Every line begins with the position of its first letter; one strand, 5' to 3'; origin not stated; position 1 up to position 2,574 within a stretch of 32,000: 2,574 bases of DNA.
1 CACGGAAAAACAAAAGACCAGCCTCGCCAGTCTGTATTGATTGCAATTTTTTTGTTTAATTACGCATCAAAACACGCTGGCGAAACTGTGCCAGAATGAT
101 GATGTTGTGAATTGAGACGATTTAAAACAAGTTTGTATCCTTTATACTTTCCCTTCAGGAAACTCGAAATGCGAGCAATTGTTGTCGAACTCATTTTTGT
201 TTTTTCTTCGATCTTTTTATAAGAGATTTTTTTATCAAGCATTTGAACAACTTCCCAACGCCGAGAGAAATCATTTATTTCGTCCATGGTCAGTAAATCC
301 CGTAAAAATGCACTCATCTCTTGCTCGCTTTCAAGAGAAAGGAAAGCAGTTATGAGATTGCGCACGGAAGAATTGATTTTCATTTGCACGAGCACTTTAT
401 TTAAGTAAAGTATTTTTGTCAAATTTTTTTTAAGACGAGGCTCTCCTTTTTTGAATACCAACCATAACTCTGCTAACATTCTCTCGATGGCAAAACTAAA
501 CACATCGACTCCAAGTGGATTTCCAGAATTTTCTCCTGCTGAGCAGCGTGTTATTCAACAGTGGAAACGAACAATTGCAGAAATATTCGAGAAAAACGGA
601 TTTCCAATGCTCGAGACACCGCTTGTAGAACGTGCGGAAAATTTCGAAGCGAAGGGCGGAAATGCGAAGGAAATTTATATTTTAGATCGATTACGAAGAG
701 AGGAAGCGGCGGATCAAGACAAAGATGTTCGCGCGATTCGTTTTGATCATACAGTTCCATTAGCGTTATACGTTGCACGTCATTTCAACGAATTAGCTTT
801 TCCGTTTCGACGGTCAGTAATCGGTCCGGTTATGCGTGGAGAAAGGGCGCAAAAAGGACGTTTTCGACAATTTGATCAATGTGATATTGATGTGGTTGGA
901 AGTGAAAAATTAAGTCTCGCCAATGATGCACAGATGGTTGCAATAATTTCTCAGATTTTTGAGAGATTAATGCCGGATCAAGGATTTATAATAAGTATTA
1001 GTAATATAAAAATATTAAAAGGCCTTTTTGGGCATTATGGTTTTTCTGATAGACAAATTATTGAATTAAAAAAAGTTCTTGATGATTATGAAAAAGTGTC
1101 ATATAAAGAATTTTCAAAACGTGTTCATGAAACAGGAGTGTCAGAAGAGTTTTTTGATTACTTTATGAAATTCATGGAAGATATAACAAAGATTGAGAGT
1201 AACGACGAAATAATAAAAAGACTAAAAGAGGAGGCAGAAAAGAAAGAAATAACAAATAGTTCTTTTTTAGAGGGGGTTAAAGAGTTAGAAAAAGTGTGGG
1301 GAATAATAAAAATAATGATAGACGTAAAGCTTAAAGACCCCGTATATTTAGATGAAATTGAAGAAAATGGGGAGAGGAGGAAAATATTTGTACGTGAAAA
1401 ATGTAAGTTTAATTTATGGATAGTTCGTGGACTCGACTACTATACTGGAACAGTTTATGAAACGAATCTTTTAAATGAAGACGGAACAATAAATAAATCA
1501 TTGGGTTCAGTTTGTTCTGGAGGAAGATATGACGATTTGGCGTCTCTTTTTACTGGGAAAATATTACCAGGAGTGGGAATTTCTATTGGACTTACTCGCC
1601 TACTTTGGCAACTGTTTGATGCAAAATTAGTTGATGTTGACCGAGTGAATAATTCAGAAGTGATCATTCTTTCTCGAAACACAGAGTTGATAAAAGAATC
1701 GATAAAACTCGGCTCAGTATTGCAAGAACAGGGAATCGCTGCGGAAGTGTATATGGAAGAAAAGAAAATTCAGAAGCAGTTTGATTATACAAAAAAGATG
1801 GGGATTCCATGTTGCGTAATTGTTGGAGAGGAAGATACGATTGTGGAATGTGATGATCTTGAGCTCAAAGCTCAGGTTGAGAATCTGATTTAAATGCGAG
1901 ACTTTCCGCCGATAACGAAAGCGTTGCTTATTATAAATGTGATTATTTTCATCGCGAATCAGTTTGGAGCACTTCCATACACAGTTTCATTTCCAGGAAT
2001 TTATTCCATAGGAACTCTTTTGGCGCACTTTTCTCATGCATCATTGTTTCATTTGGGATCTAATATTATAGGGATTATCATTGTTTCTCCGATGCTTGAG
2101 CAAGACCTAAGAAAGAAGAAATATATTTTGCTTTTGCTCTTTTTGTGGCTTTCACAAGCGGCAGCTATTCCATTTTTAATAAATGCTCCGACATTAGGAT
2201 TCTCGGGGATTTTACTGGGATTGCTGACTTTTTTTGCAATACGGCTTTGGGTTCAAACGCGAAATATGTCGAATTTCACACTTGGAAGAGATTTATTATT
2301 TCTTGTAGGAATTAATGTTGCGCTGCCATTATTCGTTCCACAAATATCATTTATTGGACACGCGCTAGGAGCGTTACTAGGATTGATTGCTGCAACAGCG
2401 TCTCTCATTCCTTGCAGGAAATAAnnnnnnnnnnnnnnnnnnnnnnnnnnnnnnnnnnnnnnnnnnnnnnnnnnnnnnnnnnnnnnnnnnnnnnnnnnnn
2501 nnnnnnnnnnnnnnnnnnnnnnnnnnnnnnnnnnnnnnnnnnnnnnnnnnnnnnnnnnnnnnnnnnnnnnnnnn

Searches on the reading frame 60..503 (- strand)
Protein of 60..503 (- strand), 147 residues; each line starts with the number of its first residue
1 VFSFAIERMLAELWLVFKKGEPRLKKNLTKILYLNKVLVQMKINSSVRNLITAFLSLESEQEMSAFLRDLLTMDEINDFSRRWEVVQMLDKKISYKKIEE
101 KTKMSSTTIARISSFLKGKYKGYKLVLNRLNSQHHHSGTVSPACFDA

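Call 73: search_protein_families(library=pfam, proteins=[window:60-503:-], max_evalue=10)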
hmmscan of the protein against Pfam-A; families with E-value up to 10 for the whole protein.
window:60-503:- (147 aa): 5 families
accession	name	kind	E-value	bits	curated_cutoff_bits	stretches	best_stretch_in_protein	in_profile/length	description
PF01371.25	Trp_repressor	-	5.8e-22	78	27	1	47-130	3-87/88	Trp repressor protein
PF06760.16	DUF1221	-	0.0045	16.9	25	2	5-56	44-95/215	Protein of unknown function (DUF1221)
PF25264.1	DUF7864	-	0.05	13.7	27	1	49-73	76-100/182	Domain of unknown function (DUF7864)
PF13384.12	HTH_23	-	0.073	13.4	24.6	1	80-112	5-37/50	Homeodomain-like domain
PF02169.21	LPP20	-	0.3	12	25.9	1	76-126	32-80/97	LPP20 lipoprotein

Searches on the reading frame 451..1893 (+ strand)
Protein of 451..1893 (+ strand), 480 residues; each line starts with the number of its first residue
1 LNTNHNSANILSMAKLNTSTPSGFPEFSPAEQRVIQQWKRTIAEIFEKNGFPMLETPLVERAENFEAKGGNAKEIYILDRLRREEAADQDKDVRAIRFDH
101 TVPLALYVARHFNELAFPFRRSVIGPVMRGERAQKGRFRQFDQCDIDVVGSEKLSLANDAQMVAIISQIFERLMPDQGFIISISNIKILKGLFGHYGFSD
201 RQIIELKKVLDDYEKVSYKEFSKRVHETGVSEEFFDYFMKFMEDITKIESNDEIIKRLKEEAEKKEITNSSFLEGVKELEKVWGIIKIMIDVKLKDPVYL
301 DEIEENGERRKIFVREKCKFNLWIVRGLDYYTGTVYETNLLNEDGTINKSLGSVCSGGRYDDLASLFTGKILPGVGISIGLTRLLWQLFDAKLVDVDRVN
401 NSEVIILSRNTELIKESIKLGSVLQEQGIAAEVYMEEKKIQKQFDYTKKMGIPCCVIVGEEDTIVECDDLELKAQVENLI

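Call 70: search_protein_families(library=pfam, proteins=[window:451-1893:+], max_evalue=0.00001)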
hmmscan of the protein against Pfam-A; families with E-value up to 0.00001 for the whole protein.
window:451-1893:+ (480 aa): 3 families
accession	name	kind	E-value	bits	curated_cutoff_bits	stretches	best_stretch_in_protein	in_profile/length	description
PF13393.11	tRNA-synt_His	-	2.6e-27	96.3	25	1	23-384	1-308/308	Histidyl-tRNA synthetase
PF03129.25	HGTP_anticodon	-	2.7e-09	37.5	21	1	404-467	4-71/94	Anticodon binding domain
PF00587.30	tRNA-synt_2b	-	5.3e-07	30.3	29.3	1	95-210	12-110/179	tRNA synthetase class II core domain (G, H, P, S and T)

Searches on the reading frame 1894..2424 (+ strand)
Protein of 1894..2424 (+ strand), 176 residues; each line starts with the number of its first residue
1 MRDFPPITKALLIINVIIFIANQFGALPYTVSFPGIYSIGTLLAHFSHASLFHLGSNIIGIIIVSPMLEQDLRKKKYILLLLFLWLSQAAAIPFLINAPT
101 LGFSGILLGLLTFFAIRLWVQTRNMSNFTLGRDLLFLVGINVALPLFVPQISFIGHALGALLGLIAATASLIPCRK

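Call 70: search_protein_families(library=pfam, proteins=[window:1894-2424:+], max_evalue=0.00001)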
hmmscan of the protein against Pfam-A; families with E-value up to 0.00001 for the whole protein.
window:1894-2424:+ (176 aa): 1 family
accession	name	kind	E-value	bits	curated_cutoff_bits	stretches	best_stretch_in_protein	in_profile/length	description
PF01694.28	Rhomboid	-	8.1e-16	59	22.6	1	43-168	9-138/143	Rhomboid domain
